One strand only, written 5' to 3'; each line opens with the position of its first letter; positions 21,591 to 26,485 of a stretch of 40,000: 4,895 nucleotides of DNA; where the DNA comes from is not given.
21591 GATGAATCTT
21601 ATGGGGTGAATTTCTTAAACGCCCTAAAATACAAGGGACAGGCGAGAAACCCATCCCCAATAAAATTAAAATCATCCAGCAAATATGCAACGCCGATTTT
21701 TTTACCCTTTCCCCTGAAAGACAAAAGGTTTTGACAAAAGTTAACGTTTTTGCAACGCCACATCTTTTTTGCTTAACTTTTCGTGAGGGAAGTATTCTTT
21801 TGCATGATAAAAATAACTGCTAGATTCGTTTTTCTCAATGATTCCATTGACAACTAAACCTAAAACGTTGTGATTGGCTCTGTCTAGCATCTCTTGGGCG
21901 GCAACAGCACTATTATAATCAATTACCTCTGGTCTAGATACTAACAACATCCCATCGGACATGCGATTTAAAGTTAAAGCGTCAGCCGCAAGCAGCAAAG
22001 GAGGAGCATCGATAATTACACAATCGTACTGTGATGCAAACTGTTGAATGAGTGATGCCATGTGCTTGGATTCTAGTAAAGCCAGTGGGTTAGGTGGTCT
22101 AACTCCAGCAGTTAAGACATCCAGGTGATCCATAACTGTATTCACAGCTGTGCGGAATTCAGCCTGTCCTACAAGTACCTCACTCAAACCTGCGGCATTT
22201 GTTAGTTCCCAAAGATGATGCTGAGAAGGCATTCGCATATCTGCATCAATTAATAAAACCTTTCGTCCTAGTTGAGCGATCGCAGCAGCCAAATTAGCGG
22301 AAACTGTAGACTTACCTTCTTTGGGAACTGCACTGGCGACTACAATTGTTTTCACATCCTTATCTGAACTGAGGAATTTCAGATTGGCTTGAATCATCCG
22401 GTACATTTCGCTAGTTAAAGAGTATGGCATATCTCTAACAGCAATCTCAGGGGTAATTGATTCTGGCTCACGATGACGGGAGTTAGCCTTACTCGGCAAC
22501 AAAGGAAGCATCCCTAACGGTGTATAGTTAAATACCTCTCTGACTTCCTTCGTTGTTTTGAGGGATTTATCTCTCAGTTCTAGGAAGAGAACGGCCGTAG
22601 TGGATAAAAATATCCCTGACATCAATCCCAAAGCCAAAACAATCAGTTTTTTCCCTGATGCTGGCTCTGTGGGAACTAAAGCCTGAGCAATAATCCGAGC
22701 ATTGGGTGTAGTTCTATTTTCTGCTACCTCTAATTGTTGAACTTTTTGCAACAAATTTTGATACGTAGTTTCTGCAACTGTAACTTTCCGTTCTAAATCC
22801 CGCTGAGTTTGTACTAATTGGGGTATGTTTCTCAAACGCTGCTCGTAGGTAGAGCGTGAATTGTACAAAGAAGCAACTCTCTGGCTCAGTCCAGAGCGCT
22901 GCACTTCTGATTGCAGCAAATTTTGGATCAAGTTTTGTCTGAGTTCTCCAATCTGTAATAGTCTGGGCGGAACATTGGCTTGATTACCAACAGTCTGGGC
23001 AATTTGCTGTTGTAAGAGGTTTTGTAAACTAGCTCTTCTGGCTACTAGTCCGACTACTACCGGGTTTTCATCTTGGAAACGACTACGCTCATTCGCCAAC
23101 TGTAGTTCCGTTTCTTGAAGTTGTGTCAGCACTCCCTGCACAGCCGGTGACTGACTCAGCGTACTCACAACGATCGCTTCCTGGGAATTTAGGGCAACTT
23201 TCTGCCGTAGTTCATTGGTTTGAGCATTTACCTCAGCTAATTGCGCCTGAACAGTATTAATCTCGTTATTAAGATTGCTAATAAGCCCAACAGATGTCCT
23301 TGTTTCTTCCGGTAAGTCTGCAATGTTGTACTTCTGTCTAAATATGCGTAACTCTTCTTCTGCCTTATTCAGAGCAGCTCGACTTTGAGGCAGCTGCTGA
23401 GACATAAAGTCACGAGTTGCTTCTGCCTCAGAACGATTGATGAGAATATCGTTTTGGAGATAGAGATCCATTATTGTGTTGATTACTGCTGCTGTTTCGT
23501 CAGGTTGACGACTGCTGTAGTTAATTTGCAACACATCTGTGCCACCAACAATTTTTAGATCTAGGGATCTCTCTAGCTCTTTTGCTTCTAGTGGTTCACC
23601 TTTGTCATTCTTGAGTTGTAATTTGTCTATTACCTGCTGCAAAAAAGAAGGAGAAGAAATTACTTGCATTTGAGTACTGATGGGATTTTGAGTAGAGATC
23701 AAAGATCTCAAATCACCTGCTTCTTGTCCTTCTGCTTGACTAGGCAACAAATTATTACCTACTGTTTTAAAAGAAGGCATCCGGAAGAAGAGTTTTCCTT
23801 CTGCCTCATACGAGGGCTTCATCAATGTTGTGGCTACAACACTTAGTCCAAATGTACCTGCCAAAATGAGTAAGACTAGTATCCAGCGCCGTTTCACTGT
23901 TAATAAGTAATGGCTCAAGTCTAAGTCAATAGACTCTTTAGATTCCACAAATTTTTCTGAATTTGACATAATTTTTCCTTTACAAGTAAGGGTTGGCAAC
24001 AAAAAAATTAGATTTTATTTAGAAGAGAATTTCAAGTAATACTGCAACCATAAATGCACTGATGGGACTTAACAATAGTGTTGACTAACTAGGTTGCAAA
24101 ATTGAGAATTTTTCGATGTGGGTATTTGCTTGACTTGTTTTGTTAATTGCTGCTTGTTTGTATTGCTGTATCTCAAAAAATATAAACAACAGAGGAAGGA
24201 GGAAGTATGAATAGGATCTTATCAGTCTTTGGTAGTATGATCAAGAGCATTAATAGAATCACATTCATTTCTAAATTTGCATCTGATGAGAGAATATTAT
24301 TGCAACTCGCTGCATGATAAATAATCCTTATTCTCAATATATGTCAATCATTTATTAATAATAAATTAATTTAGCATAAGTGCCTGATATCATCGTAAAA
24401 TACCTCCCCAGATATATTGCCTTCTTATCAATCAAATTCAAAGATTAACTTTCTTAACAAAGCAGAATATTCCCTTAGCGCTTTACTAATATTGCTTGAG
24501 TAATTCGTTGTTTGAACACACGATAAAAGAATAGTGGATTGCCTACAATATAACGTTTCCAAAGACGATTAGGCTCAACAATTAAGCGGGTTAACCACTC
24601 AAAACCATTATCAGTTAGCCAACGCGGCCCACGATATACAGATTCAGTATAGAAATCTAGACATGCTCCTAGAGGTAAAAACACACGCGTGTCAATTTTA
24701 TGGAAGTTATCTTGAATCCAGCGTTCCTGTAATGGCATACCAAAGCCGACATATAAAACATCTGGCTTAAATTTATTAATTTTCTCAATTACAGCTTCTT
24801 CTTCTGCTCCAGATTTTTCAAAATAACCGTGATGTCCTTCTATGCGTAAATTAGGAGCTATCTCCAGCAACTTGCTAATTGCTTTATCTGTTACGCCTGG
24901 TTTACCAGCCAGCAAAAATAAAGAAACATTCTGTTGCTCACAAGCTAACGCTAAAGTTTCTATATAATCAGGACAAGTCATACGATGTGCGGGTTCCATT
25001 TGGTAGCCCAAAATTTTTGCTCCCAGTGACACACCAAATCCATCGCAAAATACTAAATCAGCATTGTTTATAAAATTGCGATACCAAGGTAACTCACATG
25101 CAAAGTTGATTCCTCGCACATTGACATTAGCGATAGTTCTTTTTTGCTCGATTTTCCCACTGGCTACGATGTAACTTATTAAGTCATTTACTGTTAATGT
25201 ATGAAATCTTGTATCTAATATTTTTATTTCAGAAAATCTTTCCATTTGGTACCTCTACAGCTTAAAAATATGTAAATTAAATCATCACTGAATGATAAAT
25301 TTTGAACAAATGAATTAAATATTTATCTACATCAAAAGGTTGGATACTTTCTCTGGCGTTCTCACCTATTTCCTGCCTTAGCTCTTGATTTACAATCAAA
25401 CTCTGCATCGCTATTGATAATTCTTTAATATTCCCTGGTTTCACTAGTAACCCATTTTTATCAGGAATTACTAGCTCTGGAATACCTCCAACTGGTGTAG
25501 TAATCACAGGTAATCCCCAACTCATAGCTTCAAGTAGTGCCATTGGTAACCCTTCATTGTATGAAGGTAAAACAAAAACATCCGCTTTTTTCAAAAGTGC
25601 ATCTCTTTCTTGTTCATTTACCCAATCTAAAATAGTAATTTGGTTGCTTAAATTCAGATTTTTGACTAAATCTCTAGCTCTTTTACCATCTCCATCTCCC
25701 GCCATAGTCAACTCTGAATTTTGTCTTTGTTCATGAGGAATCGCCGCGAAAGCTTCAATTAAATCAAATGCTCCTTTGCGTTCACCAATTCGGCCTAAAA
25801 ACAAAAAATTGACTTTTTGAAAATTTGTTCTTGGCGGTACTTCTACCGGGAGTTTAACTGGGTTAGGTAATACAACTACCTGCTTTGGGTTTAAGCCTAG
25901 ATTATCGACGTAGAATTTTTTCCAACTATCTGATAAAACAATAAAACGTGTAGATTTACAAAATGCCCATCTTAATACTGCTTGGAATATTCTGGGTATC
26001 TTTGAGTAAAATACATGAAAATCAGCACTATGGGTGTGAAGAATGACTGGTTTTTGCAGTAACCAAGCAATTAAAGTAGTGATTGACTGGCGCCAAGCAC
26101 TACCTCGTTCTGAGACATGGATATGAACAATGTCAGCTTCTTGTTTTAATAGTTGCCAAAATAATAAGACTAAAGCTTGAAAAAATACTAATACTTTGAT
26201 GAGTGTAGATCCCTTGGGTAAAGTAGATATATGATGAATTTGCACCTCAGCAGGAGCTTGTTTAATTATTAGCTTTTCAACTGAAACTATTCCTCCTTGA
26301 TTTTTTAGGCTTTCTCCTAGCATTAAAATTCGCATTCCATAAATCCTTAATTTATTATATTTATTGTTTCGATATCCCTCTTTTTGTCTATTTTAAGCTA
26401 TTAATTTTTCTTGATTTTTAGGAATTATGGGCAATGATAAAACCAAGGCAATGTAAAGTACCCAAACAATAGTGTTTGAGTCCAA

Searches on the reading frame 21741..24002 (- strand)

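Call 4: search_protein_families(library=pfam, proteins=[window:21741-24002:-], max_evalue=0.01)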
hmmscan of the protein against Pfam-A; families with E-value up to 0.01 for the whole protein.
window:21741-24002:- (753 aa): 8 families
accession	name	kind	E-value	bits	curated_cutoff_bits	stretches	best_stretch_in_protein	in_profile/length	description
PF13807.11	GNVR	-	2.5e-15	56.6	27.7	1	402-473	8-79/82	G-rich domain on putative tyrosine kinase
PF10609.15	ParA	-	6.2e-14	52.4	27.1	1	551-719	4-173/246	NUBPL iron-transfer P-loop NTPase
PF13614.12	AAA_31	-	1.6e-12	48.2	27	1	552-691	3-149/177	AAA domain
PF02706.20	Wzz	-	2e-08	34.9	25.5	1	26-128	2-91/91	Chain length determinant protein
PF01656.29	CbiA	-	4.6e-08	33.5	25.4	1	554-689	2-54/125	CobQ/CobB/MinD/ParA nucleotide binding domain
PF06564.18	CBP_BcsQ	-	4.7e-08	33.3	21.3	1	562-693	13-149/234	Cellulose biosynthesis protein BcsQ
PF09140.17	MipZ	-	2.1e-05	24.4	20.7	1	552-667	2-108/262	ATPase MipZ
PF00142.24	Fer4_NifH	-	0.0073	16.2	25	0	563-596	12-45/271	4Fe-4S iron sulfur cluster binding proteins, NifH/frxC family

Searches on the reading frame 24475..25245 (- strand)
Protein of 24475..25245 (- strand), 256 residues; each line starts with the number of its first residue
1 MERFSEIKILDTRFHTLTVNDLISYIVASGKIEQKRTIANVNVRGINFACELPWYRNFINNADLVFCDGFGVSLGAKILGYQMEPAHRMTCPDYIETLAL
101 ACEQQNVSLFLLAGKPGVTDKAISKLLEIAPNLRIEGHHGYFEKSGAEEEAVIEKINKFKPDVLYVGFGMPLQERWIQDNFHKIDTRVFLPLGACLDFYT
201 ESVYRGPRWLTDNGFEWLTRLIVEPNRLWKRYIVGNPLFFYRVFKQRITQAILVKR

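Call 27: search_protein_families(library=pfam, proteins=[window:24475-25245:-], max_evalue=0.00001)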
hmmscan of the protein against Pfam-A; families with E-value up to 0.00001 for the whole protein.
window:24475-25245:- (256 aa): 1 family
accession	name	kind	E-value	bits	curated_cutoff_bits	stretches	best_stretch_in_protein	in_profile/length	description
PF03808.19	Glyco_tran_WecG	-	8e-51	172.6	27.4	1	62-232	1-168/168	Glycosyl transferase WecG/TagA/CpsF family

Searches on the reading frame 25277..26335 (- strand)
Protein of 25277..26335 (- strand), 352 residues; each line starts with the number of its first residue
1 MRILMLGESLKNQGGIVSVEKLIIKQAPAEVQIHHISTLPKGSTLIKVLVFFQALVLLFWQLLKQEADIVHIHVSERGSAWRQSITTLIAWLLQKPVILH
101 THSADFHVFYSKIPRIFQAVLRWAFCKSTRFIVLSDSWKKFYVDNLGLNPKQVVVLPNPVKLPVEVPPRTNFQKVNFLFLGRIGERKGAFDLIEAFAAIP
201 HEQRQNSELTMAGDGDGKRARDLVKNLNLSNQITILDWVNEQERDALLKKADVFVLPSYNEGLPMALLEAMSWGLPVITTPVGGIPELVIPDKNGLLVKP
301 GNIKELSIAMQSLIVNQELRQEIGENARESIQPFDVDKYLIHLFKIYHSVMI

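Call 27: search_protein_families(library=pfam, proteins=[window:25277-26335:-], max_evalue=0.00001)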
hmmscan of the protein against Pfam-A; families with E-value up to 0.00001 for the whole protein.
window:25277-26335:- (352 aa): 6 families
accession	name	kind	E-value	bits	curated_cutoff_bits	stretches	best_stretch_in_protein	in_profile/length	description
PF00534.26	Glycos_transf_1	-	8.6e-44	149.5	26.4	1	176-329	17-171/172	Glycosyl transferases group 1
PF13692.12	Glyco_trans_1_4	-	2.7e-35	122.1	27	1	176-314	3-140/142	Glycosyl transferases group 1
PF13439.12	Glyco_transf_4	-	6.1e-13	49.6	28.5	1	54-161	59-167/170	Glycosyltransferase Family 4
PF13579.12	Glyco_trans_4_4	-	3.7e-11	44.1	29.7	1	56-158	60-157/158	Glycosyl transferase 4-like domain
PF20706.3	GT4-conflict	-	1.3e-10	41.3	26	1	163-289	184-320/385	Family 4 Glycosyltransferase in conflict systems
PF13524.12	Glyco_trans_1_2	-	4.4e-06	27.2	25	1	232-331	28-129/144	Glycosyl transferase-like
